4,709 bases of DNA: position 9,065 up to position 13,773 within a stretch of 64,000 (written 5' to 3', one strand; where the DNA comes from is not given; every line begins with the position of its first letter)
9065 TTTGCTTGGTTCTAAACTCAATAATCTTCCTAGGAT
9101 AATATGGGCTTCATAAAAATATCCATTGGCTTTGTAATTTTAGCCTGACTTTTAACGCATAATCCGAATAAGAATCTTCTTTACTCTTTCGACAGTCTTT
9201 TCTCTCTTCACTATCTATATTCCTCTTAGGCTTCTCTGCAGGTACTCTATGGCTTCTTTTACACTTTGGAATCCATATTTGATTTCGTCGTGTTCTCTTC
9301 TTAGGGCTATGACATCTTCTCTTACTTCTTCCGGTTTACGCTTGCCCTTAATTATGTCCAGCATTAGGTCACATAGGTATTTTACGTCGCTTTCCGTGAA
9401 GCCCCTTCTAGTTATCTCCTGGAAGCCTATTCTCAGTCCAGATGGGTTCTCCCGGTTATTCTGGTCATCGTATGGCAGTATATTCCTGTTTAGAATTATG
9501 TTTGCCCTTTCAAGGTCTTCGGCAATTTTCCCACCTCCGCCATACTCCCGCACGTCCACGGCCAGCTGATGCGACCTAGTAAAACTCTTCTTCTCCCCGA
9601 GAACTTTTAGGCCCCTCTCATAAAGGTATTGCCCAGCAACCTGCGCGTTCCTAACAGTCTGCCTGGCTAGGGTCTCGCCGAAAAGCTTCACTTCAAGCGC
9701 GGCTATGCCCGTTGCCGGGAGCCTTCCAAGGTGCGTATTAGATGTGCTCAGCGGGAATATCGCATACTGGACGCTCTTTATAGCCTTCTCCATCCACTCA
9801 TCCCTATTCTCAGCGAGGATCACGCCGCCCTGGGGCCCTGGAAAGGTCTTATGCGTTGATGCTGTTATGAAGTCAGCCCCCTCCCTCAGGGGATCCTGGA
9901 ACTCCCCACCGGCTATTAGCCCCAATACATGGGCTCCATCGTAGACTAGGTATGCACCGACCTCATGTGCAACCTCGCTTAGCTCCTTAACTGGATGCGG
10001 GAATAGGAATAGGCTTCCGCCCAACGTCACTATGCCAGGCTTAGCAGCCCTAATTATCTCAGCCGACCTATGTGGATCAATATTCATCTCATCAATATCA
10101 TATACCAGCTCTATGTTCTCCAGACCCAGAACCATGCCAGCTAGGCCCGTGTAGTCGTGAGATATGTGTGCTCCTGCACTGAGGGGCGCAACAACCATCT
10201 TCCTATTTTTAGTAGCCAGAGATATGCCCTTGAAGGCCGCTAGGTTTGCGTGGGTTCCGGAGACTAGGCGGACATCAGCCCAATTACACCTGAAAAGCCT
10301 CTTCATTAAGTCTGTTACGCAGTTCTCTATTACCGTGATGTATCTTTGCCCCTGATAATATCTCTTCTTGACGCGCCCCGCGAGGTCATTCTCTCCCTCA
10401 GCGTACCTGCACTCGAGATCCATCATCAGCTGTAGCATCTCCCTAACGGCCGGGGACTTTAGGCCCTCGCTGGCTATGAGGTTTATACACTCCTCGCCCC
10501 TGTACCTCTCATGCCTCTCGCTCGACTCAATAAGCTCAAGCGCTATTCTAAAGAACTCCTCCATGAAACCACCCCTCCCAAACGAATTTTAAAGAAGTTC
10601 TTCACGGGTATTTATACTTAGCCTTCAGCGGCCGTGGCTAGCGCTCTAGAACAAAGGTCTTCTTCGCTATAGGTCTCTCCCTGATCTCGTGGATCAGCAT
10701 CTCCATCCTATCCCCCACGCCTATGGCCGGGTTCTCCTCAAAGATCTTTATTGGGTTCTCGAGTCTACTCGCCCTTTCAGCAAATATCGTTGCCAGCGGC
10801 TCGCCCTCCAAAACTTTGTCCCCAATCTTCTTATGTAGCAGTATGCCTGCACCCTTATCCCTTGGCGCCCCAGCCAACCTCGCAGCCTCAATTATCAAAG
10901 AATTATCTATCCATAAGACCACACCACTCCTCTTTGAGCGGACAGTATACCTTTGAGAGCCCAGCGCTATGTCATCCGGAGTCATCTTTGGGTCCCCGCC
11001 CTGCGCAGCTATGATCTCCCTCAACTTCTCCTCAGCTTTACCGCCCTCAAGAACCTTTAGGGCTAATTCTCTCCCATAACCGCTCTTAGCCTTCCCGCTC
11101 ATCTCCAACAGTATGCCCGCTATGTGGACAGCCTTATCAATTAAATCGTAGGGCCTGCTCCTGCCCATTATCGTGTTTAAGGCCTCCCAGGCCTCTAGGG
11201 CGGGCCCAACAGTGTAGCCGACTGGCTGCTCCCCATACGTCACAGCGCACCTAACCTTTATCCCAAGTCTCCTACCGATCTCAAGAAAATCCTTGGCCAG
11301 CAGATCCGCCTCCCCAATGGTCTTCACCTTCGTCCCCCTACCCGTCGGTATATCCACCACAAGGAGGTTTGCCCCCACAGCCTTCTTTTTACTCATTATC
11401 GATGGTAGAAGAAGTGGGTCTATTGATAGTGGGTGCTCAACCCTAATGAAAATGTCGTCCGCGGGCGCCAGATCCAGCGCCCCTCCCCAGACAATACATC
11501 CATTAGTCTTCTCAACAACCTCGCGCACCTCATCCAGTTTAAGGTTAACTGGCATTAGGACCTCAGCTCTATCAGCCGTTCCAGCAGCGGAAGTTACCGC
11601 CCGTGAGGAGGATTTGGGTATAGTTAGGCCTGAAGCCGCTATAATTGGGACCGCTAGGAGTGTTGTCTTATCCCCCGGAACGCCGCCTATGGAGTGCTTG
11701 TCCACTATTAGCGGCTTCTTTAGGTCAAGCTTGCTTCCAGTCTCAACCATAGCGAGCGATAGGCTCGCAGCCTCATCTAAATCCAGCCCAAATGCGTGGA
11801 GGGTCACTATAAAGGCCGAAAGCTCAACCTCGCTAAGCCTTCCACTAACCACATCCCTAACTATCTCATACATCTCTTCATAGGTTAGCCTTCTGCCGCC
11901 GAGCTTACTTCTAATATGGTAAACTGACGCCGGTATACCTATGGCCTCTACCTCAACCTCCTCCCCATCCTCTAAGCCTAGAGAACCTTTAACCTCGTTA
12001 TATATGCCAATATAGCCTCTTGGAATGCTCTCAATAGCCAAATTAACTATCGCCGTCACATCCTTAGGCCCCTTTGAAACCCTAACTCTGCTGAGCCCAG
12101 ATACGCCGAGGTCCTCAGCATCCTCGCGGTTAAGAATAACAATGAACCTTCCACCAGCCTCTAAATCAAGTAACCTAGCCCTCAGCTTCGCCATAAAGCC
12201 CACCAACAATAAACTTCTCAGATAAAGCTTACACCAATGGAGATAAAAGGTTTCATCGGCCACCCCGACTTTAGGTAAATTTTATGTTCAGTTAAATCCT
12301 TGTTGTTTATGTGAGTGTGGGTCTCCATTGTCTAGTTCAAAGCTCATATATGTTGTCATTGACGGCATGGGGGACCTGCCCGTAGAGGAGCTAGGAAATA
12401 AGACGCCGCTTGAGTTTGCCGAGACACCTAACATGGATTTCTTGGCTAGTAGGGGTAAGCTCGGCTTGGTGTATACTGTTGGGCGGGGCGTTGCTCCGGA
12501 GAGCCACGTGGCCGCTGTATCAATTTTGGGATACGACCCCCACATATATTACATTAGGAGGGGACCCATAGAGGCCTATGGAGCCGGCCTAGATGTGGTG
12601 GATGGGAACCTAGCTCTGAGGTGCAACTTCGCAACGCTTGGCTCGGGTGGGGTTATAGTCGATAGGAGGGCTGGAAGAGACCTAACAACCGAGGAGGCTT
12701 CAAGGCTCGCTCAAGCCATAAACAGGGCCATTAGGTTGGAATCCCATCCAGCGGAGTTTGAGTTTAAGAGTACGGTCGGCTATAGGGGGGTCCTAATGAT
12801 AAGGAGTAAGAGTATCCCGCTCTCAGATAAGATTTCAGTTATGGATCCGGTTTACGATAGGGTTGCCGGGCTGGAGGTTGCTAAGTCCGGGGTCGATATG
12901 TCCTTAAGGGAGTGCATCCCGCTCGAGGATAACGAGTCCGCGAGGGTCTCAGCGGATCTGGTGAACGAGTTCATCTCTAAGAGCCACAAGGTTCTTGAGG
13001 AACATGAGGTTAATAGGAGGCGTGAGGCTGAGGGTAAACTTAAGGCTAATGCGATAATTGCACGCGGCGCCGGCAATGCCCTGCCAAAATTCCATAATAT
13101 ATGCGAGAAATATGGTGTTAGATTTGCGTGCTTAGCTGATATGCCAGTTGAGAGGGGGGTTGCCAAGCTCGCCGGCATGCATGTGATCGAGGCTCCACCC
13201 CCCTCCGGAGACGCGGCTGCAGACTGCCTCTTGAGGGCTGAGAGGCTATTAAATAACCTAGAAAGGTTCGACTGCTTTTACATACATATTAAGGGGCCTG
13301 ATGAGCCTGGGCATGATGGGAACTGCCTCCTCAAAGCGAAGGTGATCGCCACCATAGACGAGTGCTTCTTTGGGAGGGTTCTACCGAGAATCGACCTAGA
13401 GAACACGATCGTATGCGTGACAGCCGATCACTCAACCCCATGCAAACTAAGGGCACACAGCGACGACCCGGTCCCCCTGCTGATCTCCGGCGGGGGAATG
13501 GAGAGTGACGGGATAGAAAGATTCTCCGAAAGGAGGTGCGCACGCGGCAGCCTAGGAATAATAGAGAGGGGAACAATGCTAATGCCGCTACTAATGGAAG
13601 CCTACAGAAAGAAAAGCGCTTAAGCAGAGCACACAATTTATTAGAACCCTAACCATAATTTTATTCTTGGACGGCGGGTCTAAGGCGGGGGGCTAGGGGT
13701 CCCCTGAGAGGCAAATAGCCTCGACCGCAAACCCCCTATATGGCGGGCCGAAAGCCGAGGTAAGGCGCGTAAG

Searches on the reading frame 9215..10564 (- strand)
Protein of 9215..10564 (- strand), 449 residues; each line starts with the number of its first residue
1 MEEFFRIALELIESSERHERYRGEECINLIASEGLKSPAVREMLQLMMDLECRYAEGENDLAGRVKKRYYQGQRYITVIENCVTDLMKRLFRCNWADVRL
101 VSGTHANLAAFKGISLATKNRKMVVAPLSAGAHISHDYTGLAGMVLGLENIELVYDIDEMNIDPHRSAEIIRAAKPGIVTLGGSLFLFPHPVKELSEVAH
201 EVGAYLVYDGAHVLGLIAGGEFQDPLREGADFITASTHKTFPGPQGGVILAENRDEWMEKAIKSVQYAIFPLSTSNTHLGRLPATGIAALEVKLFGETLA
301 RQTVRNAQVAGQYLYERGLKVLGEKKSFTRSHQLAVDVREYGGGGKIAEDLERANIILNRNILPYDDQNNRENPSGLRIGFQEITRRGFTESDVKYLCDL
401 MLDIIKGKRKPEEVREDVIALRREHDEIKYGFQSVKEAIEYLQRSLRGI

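Call 58: search_protein_families(library=ncbifam, proteins=[window:9215-10564:-], max_evalue=1e-10)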
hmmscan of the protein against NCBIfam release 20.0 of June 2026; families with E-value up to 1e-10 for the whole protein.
window:9215-10564:- (449 aa): 3 families
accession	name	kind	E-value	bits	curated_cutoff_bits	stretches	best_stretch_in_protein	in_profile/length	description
NF000586.1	PRK00011.1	subfamily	2.8e-108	362.3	335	1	15-426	7-402/404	serine hydroxymethyltransferase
TIGR04506.1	F_threo_transal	equivalog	1.1e-69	235.8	650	1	16-435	10-411/609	fluorothreonine transaldolase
NF010094.0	PRK13580.1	equivalog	6e-43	147.2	735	1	119-410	167-450/496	glycine hydroxymethyltransferase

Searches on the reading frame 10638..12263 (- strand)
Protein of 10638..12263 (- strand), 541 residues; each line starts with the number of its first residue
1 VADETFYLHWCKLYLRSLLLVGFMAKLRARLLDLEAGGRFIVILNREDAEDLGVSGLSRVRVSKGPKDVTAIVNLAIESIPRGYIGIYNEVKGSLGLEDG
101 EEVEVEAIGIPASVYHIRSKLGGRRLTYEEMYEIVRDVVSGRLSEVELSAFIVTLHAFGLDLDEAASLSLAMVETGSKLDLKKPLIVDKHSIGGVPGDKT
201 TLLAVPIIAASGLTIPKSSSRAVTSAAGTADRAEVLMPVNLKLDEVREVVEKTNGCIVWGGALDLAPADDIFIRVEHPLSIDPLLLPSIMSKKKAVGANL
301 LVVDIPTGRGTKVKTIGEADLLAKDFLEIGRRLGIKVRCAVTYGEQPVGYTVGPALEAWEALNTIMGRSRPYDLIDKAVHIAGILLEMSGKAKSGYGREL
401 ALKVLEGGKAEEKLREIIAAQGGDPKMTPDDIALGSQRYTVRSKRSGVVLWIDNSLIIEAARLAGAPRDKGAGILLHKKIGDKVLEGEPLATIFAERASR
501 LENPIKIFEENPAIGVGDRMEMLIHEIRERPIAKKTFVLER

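Call 58: search_protein_families(library=ncbifam, proteins=[window:10638-12263:-], max_evalue=1e-10)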
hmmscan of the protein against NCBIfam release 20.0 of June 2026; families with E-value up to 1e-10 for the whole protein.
window:10638-12263:- (541 aa): 9 families
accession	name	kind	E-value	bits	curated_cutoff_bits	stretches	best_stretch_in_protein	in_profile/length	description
TIGR03327.1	AMP_phos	equivalog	1.7e-188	627.2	535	1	27-518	2-494/500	AMP phosphorylase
NF003338.0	PRK04350.1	subfamily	9.3e-172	571.9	434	1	26-519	2-497/502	thymidine phosphorylase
TIGR02645.1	ARCH_P_rylase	hypoth_equivalog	3.2e-169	563.5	434.6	1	30-516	4-491/493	putative thymidine phosphorylase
TIGR02644.1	Y_phosphoryl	subfamily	2.2e-68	231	409.05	1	117-509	5-411/417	pyrimidine-nucleoside phosphorylase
NF004490.0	PRK05820.1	equivalog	7.8e-66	222.5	269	1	117-514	9-422/439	thymidine phosphorylase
NF004747.0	PRK06078.1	equivalog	2.3e-62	211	559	1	117-527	7-431/434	pyrimidine-nucleoside phosphorylase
TIGR02643.1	T_phosphoryl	equivalog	3.8e-47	161.2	570.7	1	117-508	7-416/437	thymidine phosphorylase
NF011201.0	PRK14607.1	equivalog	5.7e-13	48.4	670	1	117-255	199-340/534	bifunctional anthranilate synthase component II/anthranilate phosphoribosyltransferase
TIGR01245.1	trpD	equivalog_domain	2.6e-12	46.7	199.05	1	123-255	7-143/330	anthranilate phosphoribosyltransferase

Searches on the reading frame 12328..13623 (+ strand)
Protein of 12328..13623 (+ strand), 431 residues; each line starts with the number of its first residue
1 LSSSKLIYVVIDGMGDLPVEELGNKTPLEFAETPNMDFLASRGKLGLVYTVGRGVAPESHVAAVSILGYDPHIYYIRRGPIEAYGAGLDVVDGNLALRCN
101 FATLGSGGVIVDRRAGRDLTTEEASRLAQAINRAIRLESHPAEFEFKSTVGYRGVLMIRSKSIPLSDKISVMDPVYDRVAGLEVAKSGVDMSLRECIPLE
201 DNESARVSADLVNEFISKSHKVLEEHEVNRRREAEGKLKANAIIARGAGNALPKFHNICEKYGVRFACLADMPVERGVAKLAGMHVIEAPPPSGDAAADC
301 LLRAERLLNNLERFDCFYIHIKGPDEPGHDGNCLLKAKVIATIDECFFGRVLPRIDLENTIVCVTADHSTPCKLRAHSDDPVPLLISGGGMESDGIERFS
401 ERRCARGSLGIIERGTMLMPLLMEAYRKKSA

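Call 58: search_protein_families(library=ncbifam, proteins=[window:12328-13623:+], max_evalue=1e-10)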
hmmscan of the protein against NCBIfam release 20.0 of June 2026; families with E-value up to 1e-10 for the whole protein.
window:12328-13623:+ (431 aa): 6 families
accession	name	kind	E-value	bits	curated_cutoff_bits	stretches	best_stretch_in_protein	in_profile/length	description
NF038358.1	phophono_PhpG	equivalog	1.2e-128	429.4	545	1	5-423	1-416/417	CMP-5'-phosphonoformate--3-phosphoglycerate phosphonoformyl transferase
TIGR00306.2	apgM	subfamily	3.9e-126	421.3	320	1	5-422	1-402/403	2,3-bisphosphoglycerate-independent phosphoglycerate mutase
NF003104.0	PRK04024.1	equivalog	4.9e-116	387.9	489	1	4-427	3-405/412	2,3-bisphosphoglycerate-independent phosphoglycerate mutase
TIGR02535.1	hyp_Hser_kinase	hypoth_equivalog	3.3e-86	289.6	446.3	1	5-423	2-396/397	proposed homoserine kinase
NF003242.0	PRK04200.1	equivalog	1.1e-85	287.9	426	1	5-424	2-394/395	cofactor-independent phosphoglycerate mutase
NF003160.0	PRK04135.1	equivalog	7.7e-84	281.6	468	1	3-424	15-393/403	2,3-bisphosphoglycerate-independent phosphoglycerate mutase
